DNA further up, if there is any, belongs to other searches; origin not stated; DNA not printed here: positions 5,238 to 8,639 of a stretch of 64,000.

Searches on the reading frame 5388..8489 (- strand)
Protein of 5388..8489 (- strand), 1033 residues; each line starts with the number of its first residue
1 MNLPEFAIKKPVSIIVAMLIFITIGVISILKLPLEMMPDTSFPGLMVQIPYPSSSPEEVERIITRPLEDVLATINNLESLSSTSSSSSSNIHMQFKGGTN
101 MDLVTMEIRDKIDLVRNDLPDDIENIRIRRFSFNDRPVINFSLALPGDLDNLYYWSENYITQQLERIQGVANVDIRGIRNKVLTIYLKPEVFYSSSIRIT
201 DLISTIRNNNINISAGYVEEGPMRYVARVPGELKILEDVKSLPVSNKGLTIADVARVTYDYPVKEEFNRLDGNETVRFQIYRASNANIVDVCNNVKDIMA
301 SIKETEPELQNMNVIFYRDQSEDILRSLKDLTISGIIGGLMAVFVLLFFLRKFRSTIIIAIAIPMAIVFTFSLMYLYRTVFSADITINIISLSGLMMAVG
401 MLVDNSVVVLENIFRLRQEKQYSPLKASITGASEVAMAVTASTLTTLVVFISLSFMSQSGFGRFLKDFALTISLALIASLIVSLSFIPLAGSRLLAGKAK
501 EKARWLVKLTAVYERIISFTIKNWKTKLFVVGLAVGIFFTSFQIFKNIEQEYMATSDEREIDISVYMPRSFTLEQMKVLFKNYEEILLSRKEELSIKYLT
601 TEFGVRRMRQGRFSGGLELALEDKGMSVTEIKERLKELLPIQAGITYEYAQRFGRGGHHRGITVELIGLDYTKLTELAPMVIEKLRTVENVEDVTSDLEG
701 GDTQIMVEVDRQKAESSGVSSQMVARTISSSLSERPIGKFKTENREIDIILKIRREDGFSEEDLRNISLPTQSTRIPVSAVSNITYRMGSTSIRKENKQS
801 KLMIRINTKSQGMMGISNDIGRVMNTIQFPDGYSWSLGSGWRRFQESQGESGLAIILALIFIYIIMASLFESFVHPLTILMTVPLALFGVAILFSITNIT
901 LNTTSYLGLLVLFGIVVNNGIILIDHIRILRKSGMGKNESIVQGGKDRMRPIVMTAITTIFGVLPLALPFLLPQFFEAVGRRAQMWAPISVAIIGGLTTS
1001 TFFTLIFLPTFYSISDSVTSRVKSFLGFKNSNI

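Call 5: search_protein_families(library=pfam, proteins=[window:5388-8489:-], max_evalue=0.00001)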
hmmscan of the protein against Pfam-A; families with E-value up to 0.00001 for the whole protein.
window:5388-8489:- (1033 aa): 3 families
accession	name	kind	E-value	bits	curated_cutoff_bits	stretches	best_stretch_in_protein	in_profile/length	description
PF00873.25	ACR_tran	-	7.8e-199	663.2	28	1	5-1014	3-1019/1021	AcrB/AcrD/AcrF family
PF03176.21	MMPL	-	1.7e-11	44.1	20.5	1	274-493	86-305/333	MMPL family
PF02355.23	SecD_SecF_C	-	7.8e-10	38.9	20.5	0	339-484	42-176/189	Protein export membrane protein SecD/SecF, C-terminal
